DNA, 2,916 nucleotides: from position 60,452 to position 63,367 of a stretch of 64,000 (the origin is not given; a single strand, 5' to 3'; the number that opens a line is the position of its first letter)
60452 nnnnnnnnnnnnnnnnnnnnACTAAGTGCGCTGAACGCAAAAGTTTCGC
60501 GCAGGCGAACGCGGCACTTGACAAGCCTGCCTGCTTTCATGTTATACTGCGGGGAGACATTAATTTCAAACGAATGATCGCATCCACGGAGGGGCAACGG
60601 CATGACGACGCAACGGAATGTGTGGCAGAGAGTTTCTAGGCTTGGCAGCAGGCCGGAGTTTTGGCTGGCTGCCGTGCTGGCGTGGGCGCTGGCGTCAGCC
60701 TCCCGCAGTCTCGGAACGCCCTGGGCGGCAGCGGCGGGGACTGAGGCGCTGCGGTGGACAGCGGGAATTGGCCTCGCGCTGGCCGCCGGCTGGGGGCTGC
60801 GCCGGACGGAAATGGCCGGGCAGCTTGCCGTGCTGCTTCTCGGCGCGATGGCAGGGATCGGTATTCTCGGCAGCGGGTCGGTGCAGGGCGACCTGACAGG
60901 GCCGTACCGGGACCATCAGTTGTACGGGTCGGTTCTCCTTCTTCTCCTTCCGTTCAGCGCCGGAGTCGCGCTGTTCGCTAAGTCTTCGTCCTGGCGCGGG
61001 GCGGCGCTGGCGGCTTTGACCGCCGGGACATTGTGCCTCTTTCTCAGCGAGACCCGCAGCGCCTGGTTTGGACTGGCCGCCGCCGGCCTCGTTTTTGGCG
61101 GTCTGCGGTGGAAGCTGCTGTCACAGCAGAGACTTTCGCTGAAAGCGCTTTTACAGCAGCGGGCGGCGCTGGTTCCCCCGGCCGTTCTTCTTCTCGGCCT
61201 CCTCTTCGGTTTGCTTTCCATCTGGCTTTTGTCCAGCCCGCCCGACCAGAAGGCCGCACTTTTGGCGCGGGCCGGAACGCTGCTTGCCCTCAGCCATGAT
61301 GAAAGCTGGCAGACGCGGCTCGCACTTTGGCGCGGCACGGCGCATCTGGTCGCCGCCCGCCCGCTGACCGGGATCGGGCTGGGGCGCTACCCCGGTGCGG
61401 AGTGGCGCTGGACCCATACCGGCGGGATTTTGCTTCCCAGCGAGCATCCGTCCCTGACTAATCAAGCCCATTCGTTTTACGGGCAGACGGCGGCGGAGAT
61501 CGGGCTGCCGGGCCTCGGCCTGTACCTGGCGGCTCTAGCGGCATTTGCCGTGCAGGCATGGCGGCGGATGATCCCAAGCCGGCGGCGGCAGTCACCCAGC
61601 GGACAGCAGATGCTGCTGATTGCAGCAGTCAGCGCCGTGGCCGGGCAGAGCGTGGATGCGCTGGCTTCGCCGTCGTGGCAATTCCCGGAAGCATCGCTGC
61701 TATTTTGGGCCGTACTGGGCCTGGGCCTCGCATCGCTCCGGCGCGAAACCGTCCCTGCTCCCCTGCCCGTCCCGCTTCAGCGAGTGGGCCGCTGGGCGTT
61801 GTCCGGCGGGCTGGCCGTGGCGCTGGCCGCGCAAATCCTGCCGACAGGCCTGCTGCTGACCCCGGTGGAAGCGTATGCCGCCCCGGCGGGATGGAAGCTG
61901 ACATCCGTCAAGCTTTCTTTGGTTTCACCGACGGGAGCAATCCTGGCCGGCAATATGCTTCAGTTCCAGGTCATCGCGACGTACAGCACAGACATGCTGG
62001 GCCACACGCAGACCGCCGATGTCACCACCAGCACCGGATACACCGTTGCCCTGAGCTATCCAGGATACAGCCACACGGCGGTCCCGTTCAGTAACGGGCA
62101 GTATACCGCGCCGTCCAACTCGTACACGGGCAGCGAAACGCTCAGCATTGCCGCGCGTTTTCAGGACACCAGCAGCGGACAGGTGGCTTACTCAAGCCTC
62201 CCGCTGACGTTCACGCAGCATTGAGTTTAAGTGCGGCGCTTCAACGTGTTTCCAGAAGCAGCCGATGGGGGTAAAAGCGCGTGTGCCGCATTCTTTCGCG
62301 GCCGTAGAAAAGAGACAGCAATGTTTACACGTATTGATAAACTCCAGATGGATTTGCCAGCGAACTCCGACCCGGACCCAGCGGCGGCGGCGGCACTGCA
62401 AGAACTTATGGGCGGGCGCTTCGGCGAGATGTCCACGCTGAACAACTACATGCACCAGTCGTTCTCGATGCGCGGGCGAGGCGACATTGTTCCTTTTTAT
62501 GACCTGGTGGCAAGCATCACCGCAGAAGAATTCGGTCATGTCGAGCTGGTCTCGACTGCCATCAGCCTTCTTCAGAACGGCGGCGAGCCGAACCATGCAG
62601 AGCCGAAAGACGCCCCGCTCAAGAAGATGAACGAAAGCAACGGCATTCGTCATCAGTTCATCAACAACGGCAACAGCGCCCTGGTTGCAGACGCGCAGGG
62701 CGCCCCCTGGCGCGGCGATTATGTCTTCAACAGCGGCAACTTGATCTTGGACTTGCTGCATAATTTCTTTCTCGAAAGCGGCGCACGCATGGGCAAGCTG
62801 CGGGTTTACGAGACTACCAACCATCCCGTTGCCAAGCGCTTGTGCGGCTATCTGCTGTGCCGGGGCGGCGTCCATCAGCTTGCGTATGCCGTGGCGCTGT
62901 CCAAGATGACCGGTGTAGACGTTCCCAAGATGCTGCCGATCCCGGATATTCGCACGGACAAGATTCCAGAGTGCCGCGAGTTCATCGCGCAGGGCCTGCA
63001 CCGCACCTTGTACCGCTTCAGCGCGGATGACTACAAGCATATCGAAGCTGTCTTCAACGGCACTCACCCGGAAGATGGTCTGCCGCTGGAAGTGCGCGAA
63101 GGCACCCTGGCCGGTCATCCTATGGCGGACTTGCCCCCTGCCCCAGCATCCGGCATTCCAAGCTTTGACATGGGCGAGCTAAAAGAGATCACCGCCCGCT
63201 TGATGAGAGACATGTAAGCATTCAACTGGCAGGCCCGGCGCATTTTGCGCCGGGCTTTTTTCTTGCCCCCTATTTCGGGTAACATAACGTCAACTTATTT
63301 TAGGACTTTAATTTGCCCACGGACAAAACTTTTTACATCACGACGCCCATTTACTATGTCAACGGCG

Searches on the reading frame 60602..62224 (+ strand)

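Call 33: search_protein_families(library=ncbifam, proteins=[window:60602-62224:+], max_evalue=0.001)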
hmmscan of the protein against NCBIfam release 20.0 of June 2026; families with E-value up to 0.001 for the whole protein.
window:60602-62224:+ (540 aa): 2 families
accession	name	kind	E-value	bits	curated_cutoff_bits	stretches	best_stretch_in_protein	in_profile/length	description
TIGR00947.1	2A73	equivalog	1.3e-14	54.1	366.4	1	103-374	169-418/425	IctB family putative bicarbonate transporter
TIGR03097.1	PEP_O_lig_1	hypoth_equivalog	5e-09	35.5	188.1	1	219-318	255-347/408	putative O-glycosylation ligase, exosortase A system-associated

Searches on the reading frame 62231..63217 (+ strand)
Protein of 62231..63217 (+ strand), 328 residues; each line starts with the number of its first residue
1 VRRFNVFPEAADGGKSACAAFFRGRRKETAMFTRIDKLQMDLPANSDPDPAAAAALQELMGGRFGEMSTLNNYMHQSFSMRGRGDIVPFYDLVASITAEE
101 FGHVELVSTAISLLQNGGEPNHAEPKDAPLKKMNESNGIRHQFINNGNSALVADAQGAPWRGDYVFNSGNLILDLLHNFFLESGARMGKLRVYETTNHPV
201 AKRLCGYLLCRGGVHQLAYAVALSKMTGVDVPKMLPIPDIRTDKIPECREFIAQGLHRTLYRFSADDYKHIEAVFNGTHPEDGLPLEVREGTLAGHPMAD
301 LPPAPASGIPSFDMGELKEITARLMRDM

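Call 33: search_protein_families(library=ncbifam, proteins=[window:62231-63217:+], max_evalue=0.001)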
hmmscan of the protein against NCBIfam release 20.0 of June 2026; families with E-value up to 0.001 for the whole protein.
window:62231-63217:+ (328 aa): 1 family
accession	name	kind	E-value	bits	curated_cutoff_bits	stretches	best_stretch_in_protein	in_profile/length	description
NF052557.1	ManCatBAC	equivalog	5.1e-42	144.1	350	1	31-290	1-248/268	manganese catalase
